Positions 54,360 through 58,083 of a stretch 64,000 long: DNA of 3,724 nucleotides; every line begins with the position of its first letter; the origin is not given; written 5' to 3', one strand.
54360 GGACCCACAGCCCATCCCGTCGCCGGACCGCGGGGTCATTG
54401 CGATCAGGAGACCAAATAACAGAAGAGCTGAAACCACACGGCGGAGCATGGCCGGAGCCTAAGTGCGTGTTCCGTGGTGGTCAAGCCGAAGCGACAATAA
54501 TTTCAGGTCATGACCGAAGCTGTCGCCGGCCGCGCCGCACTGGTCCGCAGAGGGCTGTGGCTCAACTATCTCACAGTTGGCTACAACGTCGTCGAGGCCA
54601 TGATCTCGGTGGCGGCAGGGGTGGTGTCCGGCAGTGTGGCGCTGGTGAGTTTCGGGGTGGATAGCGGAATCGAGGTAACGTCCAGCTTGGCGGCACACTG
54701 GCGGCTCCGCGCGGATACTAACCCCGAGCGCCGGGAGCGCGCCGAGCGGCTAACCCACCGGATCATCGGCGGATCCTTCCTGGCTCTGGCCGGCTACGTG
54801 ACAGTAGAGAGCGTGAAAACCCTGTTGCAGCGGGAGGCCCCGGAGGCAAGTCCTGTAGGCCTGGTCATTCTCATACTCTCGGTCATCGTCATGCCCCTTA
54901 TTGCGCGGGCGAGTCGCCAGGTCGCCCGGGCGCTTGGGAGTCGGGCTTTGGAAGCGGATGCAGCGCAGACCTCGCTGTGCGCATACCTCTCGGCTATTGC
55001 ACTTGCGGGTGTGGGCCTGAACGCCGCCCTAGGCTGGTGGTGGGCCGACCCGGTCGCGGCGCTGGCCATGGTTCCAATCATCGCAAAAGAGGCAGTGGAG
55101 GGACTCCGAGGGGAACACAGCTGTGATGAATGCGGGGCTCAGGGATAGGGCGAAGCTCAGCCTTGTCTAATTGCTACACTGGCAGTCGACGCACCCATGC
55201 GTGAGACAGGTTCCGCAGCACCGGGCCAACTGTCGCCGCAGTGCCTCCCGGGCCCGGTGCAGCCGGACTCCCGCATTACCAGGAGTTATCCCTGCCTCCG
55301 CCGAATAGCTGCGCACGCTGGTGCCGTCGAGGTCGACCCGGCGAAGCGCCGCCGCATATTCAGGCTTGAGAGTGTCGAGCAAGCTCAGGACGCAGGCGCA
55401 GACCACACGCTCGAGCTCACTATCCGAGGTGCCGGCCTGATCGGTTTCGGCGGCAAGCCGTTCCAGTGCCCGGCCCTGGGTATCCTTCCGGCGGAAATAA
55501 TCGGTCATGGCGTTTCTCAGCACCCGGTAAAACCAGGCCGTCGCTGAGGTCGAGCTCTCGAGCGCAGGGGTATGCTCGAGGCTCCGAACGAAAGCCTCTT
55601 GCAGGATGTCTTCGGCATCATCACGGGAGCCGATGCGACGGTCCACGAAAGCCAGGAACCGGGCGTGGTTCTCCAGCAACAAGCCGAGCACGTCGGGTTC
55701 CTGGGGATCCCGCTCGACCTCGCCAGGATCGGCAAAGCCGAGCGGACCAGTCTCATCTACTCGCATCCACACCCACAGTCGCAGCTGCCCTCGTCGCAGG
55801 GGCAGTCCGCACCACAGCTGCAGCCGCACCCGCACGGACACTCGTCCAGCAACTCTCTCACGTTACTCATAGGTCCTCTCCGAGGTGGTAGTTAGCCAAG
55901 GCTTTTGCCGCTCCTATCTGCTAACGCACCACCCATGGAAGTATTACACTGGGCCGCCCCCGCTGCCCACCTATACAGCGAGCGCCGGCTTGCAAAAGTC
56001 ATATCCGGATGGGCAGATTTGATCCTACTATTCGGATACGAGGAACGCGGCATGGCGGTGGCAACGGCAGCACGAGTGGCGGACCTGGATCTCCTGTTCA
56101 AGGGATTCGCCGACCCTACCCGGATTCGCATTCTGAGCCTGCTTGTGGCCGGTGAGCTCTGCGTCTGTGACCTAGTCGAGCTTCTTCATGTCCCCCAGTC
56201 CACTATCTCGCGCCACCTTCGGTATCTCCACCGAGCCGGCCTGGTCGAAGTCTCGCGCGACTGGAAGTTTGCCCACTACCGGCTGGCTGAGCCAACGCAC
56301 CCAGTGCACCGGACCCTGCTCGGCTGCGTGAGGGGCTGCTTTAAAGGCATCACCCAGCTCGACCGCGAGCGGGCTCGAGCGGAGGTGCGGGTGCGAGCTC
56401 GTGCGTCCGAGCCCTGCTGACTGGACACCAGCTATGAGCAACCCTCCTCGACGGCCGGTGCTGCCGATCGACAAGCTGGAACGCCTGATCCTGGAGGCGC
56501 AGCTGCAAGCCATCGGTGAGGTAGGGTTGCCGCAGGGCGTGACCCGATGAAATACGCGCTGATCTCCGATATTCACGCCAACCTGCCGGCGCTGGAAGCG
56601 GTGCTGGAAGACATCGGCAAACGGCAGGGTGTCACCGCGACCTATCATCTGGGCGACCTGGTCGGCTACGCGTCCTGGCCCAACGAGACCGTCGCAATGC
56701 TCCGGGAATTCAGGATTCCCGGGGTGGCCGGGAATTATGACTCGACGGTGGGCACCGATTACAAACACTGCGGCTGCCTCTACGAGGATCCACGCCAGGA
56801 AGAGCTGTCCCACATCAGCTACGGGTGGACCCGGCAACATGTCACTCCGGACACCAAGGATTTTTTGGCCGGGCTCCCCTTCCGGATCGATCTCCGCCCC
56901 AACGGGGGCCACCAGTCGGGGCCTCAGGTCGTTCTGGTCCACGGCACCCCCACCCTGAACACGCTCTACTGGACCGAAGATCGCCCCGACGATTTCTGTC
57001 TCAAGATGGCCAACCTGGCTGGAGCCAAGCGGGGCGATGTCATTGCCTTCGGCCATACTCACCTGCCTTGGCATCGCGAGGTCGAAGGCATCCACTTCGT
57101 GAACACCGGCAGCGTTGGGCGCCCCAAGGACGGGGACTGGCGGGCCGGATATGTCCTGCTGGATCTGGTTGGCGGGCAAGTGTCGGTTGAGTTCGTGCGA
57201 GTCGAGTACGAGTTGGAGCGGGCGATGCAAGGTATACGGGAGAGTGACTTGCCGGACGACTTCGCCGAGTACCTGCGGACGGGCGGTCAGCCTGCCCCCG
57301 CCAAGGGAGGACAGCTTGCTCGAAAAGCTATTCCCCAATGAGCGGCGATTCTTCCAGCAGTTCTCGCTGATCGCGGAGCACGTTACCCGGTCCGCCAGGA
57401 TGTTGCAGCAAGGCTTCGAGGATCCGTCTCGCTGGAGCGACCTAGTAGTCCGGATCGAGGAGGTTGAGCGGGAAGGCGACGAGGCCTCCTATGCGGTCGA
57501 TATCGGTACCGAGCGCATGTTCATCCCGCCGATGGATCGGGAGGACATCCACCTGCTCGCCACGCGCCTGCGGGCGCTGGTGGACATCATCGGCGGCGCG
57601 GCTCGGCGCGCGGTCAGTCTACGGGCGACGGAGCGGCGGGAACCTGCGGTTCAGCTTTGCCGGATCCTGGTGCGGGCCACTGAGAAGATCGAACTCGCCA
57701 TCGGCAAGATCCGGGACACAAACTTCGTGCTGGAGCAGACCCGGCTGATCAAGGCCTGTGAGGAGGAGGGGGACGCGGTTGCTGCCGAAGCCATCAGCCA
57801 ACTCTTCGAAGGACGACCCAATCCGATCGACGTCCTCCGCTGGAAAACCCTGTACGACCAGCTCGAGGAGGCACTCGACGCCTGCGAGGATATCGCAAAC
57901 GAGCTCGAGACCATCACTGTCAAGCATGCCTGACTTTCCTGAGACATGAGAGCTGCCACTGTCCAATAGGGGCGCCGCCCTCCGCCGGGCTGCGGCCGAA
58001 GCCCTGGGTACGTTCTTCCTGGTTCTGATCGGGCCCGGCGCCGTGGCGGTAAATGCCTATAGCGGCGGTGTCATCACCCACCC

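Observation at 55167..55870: Hidden 37-aa, 11-cysteine ORF translationally coupled to a CorE-like ECF sigma factor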

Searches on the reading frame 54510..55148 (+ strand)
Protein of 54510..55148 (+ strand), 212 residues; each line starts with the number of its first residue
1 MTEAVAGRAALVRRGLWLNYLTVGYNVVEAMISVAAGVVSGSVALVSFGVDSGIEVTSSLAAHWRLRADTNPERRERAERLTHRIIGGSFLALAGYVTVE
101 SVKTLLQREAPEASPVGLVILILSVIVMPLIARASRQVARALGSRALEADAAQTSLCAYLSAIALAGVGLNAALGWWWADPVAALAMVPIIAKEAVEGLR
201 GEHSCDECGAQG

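Call 5: search_protein_families(library=pfam, proteins=[window:54510-55148:+], max_evalue=0.01)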
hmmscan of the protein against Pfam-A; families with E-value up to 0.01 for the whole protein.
window:54510-55148:+ (212 aa): 2 families
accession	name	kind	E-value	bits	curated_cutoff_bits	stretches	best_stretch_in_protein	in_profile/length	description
PF01545.26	Cation_efflux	-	5.8e-19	69.1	26.6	1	25-197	7-188/198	Cation efflux family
PF09209.16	CecR_C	-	0.0038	17.7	24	0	90-158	13-76/125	HTH-type transcriptional dual regulator CecR, C-terminal domain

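Call 6: search_protein_families(library=ncbifam, proteins=[window:54510-55148:+], max_evalue=0.1)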
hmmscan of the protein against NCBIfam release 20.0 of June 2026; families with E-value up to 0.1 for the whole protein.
window:54510-55148:+ (212 aa): 8 families
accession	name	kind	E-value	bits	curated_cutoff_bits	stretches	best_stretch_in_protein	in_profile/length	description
TIGR01297.1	CDF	superfamily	1.4e-20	73.7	82.35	1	21-199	7-191/285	cation diffusion facilitator family transporter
NF033616.1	CDF_MamB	equivalog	5.7e-10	39.1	350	1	22-194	12-189/284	magnetosome biogenesis CDF transporter MamB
NF050169.1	CatEfflxFieF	equivalog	1.1e-07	31.4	420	1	31-196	20-190/282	cation efflux pump FieF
NF033615.1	CDF_MamM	equivalog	2e-06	27.2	350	1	22-185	15-185/290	magnetosome biogenesis CDF transporter MamM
NF052621.1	MngEfTpMntE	equivalog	4e-06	26.4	500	1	26-186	13-179/293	manganese efflux transporter MntE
NF040994.1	MamV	equivalog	4.4e-06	26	500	1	21-188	16-187/319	CDF transporter MamV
NF007064.0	PRK09509.1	equivalog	8.2e-06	25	447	1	31-189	25-188/300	CDF family cation-efflux transporter FieF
NF052602.1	Zn_efflux_Cdf31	equivalog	0.0028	17.1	460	1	21-168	12-166/299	CDF family zinc efflux transporter Cdf31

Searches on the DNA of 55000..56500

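Call 54: search_rna_families(source=window, start=55000, end=56500, threshold=evalue, max_evalue=1)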
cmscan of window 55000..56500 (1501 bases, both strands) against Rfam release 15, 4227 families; matches with E-value up to 1: 0.
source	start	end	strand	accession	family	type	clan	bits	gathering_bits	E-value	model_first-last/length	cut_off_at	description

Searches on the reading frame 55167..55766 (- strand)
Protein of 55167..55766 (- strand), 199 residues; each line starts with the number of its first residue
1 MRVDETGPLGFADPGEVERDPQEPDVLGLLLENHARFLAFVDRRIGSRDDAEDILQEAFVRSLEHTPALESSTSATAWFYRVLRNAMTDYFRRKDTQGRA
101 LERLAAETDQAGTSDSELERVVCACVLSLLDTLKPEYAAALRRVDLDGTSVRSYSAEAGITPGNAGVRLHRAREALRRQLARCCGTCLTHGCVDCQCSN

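Call 5: search_protein_families(library=pfam, proteins=[window:55167-55766:-], max_evalue=0.01)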
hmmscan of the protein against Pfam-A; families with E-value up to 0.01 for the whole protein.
window:55167-55766:- (199 aa): 2 families
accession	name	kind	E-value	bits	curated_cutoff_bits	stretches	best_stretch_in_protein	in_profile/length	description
PF04542.20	Sigma70_r2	-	1.1e-13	51.1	24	1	32-95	4-69/71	Sigma-70 region 2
PF08281.18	Sigma70_r4_2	-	2e-07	31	25.7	1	125-176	3-54/54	Sigma-70, region 4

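Call 6: search_protein_families(library=ncbifam, proteins=[window:55167-55766:-], max_evalue=0.1)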
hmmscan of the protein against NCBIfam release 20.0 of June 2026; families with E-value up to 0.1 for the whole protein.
window:55167-55766:- (199 aa): 83 families (the best 25 are shown)
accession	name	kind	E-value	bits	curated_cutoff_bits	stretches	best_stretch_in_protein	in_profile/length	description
TIGR02959.1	SigZ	equivalog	2.3e-29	102.4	168.65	1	34-186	5-154/170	RNA polymerase sigma factor SigZ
NF007215.0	PRK09637.1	equivalog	1.9e-28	99.7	212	1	34-186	11-160/181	RNA polymerase sigma factor SigZ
NF007227.0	PRK09645.1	subfamily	4.4e-18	65.8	202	1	23-181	11-171/177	sigma-70 family RNA polymerase sigma factor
TIGR02937.1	sigma70-ECF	superfamily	1.4e-17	63.8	42.9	1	32-180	9-165/165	sigma-70 family RNA polymerase sigma factor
TIGR02989.1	Sig-70_gvs1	subfamily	2.3e-17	63.4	124.55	1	29-178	6-156/158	RNA polymerase sigma-70 factor, Rhodopirellula/Verrucomicrobium family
NF058625.1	sigma_PG0214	equivalog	3.7e-17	62.5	130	1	34-181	14-162/170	GFO_1088 family ECF-type sigma factor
TIGR02985.1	Sig70_bacteroi1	subfamily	1.9e-15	57.4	126.4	1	33-180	10-162/162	RNA polymerase sigma-70 factor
NF009164.0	PRK12511.1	equivalog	1e-14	54.5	185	1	47-178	27-157/182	RNA polymerase sigma factor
NF007229.0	PRK09647.1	equivalog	4.5e-14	52.3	265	1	32-182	51-204/220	RNA polymerase sigma factor SigE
NF007225.0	PRK09643.1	equivalog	6.4e-14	52.1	190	1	27-182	29-184/204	RNA polymerase sigma factor SigM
TIGR02950.1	SigM_subfam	subfamily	1e-12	48.2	147.95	1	39-179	15-157/159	RNA polymerase sigma factor, SigM family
NF009188.0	PRK12536.1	subfamily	3.8e-12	46.5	250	1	32-180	38-186/190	RNA polymerase sigma factor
NF008888.0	PRK11922.1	equivalog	4.7e-12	46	204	1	43-186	48-202/231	RNA polymerase sigma factor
NF008892.0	PRK11924.2-1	equivalog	5.2e-12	45.8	291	1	34-115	26-105/203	RNA polymerase sigma factor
NF004113.0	PRK05602.1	equivalog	8.6e-12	45.1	208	1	32-182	53-203/211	RNA polymerase sigma factor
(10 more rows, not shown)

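Call 7: find_related_loci(query=window:55167-55766:-, collection=genome_contigs, flank=4000)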
Query window:55167-55766:- (199 aa) in genome_contigs; peptide patterns used: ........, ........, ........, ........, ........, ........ (x = any residue, [..] = any of these).
599 stretches matched a pattern (row limit reached: there are more); 222 encode a relative of the query (tblastn E <= 1e-3); the best 80 are kept; 80 distinct loci.
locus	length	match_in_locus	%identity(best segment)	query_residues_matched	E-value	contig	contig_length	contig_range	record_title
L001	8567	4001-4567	72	10-199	5e-90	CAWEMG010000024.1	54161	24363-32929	MAG: uncultured Gemmatimonadales bacterium isolate MFD02840.bin.2.212 genome assembly, contig: contig_35436, whole genom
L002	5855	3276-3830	74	14-199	1e-88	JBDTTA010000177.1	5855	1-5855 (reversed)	MAG: Gemmatimonadales bacterium isolate cluster3_bin.285 NODE_74225_length_5855_cov_11.458103, whole genome shotgun sequ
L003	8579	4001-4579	69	8-199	2e-84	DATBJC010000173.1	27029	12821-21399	MAG TPA_asm: Gemmatimonadales bacterium isolate SMAG_U3910 k141_2297955, whole genome shotgun sequence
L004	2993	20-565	61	17-198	1e-70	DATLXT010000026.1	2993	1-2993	MAG TPA_asm: Gemmatimonadales bacterium isolate SMAG_U13253 k141_518869, whole genome shotgun sequence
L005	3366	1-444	75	53-199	4e-69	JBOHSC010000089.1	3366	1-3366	MAG: Gemmatimonadales bacterium isolate TC-S_metabat2.bin.185_sub k127_1400751, whole genome shotgun sequence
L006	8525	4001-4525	61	24-197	1e-66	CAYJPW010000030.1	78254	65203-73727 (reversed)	MAG TPA_asm: uncultured Polyangiaceae bacterium isolate ERP124720_co1_193 genome assembly, contig: NODE_451_length_78254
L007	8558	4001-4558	58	9-199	3e-66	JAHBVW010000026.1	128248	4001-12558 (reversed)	MAG: Deltaproteobacteria bacterium isolate ACE_MYX2 MYX2_26, whole genome shotgun sequence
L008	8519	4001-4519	60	25-198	5e-66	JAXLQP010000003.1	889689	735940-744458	MAG: Blastocatellia bacterium isolate STL-ACI6 C1.198.fa-3, whole genome shotgun sequence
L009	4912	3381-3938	56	14-199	4e-65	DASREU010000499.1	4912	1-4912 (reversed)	MAG TPA_asm: Myxococcales bacterium isolate SMAG_U10014 k141_644704, whole genome shotgun sequence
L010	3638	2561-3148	55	4-197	2e-64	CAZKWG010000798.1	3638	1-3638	MAG TPA_asm: uncultured Enterobacterales bacterium isolate SRP287051_co1_191 genome assembly, contig: NODE_29939_length_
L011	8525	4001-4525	58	24-197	2e-63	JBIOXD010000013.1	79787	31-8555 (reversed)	MAG: Gemmatimonadales bacterium isolate MAG065 k127_1321448, whole genome shotgun sequence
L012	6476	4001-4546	55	14-197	4e-62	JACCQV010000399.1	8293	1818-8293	MAG: Deltaproteobacteria bacterium isolate MGR_bin5 SD2897-2912_k127_8486596, whole genome shotgun sequence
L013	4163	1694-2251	55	15-199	6e-62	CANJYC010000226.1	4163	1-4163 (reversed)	MAG: Acidobacteria bacterium isolate RH-26jul17-107 genome assembly, contig: RH-26jul17-C63822, whole genome shotgun seq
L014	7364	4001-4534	57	21-197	1e-61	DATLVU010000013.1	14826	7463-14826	MAG TPA_asm: Gemmatimonadales bacterium isolate SMAG_U13200 k141_560031, whole genome shotgun sequence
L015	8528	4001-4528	56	25-199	1e-61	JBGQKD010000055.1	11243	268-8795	MAG: Gemmatimonadota bacterium isolate OBJ2_061818_050_7 k141_524613_length_11243_cov_18.2000, whole genome shotgun sequ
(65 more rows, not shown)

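Call 74: find_related_loci(query=window:55167-55766:-, collection=metagenome_contigs, flank=1500)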
Query window:55167-55766:- (199 aa) in metagenome_contigs; peptide patterns used: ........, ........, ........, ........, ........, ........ (x = any residue, [..] = any of these).
600 stretches matched a pattern (row limit reached: there are more); 250 encode a relative of the query (tblastn E <= 1e-3); the best 80 are kept; 80 distinct loci.
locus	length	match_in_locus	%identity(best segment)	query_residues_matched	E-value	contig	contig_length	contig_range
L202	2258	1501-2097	90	1-199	4e-118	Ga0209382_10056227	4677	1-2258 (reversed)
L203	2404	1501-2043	69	17-197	4e-86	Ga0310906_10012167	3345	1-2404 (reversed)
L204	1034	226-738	71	24-197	1e-84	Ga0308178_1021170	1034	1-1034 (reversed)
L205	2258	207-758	63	17-199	2e-75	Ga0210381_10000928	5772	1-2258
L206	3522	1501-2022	61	24-197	5e-69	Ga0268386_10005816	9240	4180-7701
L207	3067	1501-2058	56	14-199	2e-65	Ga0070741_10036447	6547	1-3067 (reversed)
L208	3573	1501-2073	57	10-197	5e-65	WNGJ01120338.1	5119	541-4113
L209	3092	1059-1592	59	21-197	1e-64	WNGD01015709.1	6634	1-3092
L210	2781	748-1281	58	21-197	1e-64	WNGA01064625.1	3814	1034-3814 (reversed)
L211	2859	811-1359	56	18-199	8e-65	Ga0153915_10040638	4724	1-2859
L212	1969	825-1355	58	24-199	2e-66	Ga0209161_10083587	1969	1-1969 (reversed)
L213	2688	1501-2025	59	24-197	2e-64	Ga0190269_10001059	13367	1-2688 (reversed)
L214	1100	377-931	56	14-197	2e-68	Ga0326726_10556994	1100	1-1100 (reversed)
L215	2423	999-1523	58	24-197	3e-64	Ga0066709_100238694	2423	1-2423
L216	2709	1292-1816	58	24-197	1e-63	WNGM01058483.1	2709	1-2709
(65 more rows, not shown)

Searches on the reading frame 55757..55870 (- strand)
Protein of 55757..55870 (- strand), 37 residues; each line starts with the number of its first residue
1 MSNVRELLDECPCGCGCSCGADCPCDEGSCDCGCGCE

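Call 5: search_protein_families(library=pfam, proteins=[window:55757-55870:-], max_evalue=0.01)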
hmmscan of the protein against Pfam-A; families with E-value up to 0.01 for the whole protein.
window:55757-55870:- (37 aa): 0 families

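Call 6: search_protein_families(library=ncbifam, proteins=[window:55757-55870:-], max_evalue=0.1)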
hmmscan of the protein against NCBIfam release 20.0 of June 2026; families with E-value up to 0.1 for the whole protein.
window:55757-55870:- (37 aa): 0 families

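Call 24: list_cluster_members(proteins=[window:55760-55870:-, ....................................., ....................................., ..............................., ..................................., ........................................, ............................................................, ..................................])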
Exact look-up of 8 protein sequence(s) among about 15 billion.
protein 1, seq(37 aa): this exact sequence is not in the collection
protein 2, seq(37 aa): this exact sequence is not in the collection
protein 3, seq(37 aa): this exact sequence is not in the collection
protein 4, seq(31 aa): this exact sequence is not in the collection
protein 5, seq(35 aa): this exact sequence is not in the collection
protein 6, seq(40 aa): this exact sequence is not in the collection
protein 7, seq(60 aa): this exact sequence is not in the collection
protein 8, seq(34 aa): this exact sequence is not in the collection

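Call 44: search_protein_families(library=pfam, proteins=[window:55760-55870:-], max_evalue=10)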
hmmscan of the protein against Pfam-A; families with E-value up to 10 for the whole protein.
seq(37 aa): 0 families

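Call 62: search_protein_representatives(alignment_id=A3)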
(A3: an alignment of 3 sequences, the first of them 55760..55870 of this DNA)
Query: 3 sequences, 75 profile positions. Proteins with E-value up to 0.001 (for the whole library): 6; up to 1e-10: 2; up to 1e-30: 1. The best 6 are listed.
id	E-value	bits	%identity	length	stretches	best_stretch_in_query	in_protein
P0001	1.1e-37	144.9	-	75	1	1-75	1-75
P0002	4.6e-15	72.3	-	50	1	17-75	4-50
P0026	2.5e-05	41.2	-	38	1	39-75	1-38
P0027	4.3e-05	40.4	-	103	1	39-74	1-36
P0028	1.8e-04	38.4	-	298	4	20-61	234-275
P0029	7.1e-04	36.5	-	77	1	21-64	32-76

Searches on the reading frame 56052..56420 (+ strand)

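Call 5: search_protein_families(library=pfam, proteins=[window:56052-56420:+], max_evalue=0.01)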
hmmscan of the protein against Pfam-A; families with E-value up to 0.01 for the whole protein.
window:56052-56420:+ (122 aa): 8 families
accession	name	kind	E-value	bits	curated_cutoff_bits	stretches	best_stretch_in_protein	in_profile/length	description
PF01022.26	HTH_5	-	6.1e-19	68.1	22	1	21-66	1-46/47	Bacterial regulatory protein, arsR family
PF12840.13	HTH_20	-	4.7e-10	39.7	27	1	19-67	1-50/51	Helix-turn-helix domain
PF12802.13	MarR_2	-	3.7e-06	27.4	27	1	22-69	5-54/61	MarR family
PF01978.25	TrmB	-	4.2e-05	23.8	25.6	1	29-78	16-64/68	Sugar-specific transcriptional regulator TrmB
PF25213.1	HVO_A0261_N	-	0.00017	21.9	35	1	22-68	11-57/86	HVO_A0261 N-terminal domain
PF09339.16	HTH_IclR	-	0.00042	20.5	22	1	38-66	21-49/52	IclR helix-turn-helix domain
PF01047.28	MarR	-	0.00069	19.9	24.6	1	28-70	9-52/59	MarR family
PF13412.12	HTH_24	-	0.0022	18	21.9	1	21-66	2-48/48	Winged helix-turn-helix DNA-binding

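Call 6: search_protein_families(library=ncbifam, proteins=[window:56052-56420:+], max_evalue=0.1)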
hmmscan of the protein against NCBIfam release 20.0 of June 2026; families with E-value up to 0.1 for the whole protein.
window:56052-56420:+ (122 aa): 18 families
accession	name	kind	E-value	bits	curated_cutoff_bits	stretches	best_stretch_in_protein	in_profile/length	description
NF033788.1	HTH_metalloreg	subfamily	2.9e-24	84.7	55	1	15-81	4-71/77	metalloregulator ArsR/SmtB family transcription factor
NF007528.0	PRK10141.1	subfamily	1.4e-14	53.9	97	1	15-79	9-74/117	metalloregulator ArsR/SmtB family transcription factor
NF033789.1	repress_SdpR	subfamily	3.5e-13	49.3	100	1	16-79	2-65/79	autorepressor SdpR family transcription factor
NF041413.1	ArsR_Rv2640c_fam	equivalog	1.2e-12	48.3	155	1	8-78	28-101/118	Rv2640c family ArsR-like transcriptional regulator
NF045707.1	Dbac_1936_reg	equivalog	2.5e-12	46.7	115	1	13-81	8-76/99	ArsR/SmtB-type metalloregulator TsoR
NF040642.1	sulf_sens_BigR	equivalog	1.7e-11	44.1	155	1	6-80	4-78/95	sulfite-sensing transcriptional repressor BigR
NF047906.1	CdPbTransRegCmtR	equivalog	6e-09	35.8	150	1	5-81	4-80/104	Cd(II)/Pb(II)-sensing metalloregulatory transcriptional regulator CmtR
NF053755.1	MsvR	equivalog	6.2e-07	29.4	220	1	20-70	11-61/236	transcriptional factor MsvR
NF052532.1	TransRegPagRBaca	equivalog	3.8e-05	23.7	170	1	15-59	20-65/99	transcriptional repressor PagR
TIGR01884.1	cas_HTH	subfamily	4.3e-05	23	60.2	1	23-69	143-190/202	CRISPR-associated CARF protein Csa3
NF053602.1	Phr_regulator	exception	6.5e-05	22.6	320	1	20-67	10-57/191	heat shock transcription regulator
NF005061.0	PRK06474.1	equivalog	7.3e-05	22.7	121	1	19-70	8-62/178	hypothetical protein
NF038251.1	AdcR_fam_Zn_TF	equivalog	0.0025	18.1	175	1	23-85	37-102/143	zinc-dependent MarR family transcriptional regulator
NF053606.1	Sta1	subfamily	0.009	16.1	80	1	25-70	23-69/100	Sta1 family transcriptional regulator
NF040939.2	trans_reg_lrs14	equivalog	0.015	15.3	90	1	23-70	22-71/103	Lrs14 family HTH-type transcriptional regulator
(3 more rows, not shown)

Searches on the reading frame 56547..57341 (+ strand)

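Call 5: search_protein_families(library=pfam, proteins=[window:56547-57341:+], max_evalue=0.01)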
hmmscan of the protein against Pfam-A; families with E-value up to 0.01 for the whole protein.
window:56547-57341:+ (264 aa): 2 families
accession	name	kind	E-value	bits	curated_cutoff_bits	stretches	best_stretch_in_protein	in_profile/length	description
PF12850.12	Metallophos_2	-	5.9e-19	69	27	1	1-207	1-151/154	Calcineurin-like phosphoesterase superfamily domain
PF00149.33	Metallophos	-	1.1e-12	49.3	21.5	1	1-173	1-190/191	Calcineurin-like phosphoesterase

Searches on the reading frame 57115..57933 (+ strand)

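Call 5: search_protein_families(library=pfam, proteins=[window:57115-57933:+], max_evalue=0.01)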
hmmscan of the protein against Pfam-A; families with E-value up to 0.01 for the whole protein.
window:57115-57933:+ (272 aa): 1 family
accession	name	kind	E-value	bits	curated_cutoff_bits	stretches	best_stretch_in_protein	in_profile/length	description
PF01865.21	PhoU_div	-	3.4e-17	63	24.4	1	72-269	6-213/214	Protein of unknown function DUF47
